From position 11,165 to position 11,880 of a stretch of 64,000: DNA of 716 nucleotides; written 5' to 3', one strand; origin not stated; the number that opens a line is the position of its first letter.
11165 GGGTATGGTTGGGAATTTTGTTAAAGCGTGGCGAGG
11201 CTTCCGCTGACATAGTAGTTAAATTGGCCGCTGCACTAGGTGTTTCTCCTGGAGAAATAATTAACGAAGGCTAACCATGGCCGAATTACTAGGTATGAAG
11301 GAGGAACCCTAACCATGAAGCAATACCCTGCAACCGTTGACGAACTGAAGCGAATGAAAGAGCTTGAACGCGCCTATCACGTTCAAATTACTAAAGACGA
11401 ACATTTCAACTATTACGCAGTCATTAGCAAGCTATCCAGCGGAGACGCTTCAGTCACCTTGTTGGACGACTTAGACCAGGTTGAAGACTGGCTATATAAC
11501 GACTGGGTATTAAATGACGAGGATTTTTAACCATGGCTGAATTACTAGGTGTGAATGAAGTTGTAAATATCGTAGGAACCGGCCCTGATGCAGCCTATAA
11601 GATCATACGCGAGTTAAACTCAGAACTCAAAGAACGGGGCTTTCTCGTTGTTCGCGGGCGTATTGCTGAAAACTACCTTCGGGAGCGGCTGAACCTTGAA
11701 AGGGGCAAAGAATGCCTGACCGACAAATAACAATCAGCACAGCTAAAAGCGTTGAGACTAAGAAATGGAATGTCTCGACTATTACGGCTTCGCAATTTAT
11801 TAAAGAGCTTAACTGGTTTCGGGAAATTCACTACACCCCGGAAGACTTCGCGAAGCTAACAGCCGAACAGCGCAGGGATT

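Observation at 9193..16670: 7.5-kb satellite/PICI-like island inserted in the 3' end of a VanZ-like gene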

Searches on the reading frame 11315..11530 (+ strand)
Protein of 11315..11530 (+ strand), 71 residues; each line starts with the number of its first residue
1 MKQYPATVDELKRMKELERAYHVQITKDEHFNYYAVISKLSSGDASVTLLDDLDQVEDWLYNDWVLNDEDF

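Call 6: search_protein_families(library=pfam, proteins=[window:11315-11530:+], max_evalue=0.01)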
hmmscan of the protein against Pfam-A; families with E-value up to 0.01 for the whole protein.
window:11315-11530:+ (71 aa): 0 families

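Call 11: search_protein_families(library=phrogs, proteins=[window:11315-11530:+], max_evalue=0.01)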
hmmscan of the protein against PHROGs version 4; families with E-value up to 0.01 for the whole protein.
window:11315-11530:+ (71 aa): 0 families

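Call 22: search_protein_families(library=padloc, proteins=[window:11315-11530:+], max_evalue=0.01)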
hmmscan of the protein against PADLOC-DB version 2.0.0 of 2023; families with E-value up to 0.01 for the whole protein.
window:11315-11530:+ (71 aa): 0 families

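Call 23: search_protein_families(library=ncbifam, proteins=[window:11315-11530:+], max_evalue=0.01)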
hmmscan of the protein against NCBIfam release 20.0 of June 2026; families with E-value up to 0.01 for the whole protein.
window:11315-11530:+ (71 aa): 0 families

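Call 42: search_protein_families(library=pfam, proteins=[window:11315-11530:+], max_evalue=5)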
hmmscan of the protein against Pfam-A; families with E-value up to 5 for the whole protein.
window:11315-11530:+ (71 aa): 1 family
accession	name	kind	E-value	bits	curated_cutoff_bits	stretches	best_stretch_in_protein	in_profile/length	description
PF05518.16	Totivirus_coat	-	0.18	10.3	25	1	4-59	73-129/759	Totivirus coat protein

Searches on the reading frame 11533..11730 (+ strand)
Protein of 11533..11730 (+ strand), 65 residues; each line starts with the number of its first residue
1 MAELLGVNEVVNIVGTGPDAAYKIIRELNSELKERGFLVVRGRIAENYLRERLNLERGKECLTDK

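Call 6: search_protein_families(library=pfam, proteins=[window:11533-11730:+], max_evalue=0.01)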
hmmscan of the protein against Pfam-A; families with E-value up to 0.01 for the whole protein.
window:11533-11730:+ (65 aa): 0 families

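Call 11: search_protein_families(library=phrogs, proteins=[window:11533-11730:+], max_evalue=0.01)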
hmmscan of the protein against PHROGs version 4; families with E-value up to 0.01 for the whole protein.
window:11533-11730:+ (65 aa): 1 family
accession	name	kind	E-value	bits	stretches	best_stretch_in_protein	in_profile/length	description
phrog_989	-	unknown function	4.6e-16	59.4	1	3-57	5-59/70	-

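Call 22: search_protein_families(library=padloc, proteins=[window:11533-11730:+], max_evalue=0.01)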
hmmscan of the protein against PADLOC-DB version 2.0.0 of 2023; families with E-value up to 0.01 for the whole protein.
window:11533-11730:+ (65 aa): 0 families

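Call 23: search_protein_families(library=ncbifam, proteins=[window:11533-11730:+], max_evalue=0.01)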
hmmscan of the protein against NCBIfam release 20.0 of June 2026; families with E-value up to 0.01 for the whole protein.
window:11533-11730:+ (65 aa): 2 families
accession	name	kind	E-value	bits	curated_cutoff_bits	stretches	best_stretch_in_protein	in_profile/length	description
NF047858.1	ICEBs1XisBacil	equivalog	4.4e-12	45.5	100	1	4-53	2-51/61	ICEBs1 excisionase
NF002248.0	PRK01160.1-3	equivalog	0.0027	17.3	300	1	21-63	6-48/180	hypothetical protein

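Call 42: search_protein_families(library=pfam, proteins=[window:11533-11730:+], max_evalue=5)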
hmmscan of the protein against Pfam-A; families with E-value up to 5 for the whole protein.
window:11533-11730:+ (65 aa): 0 families
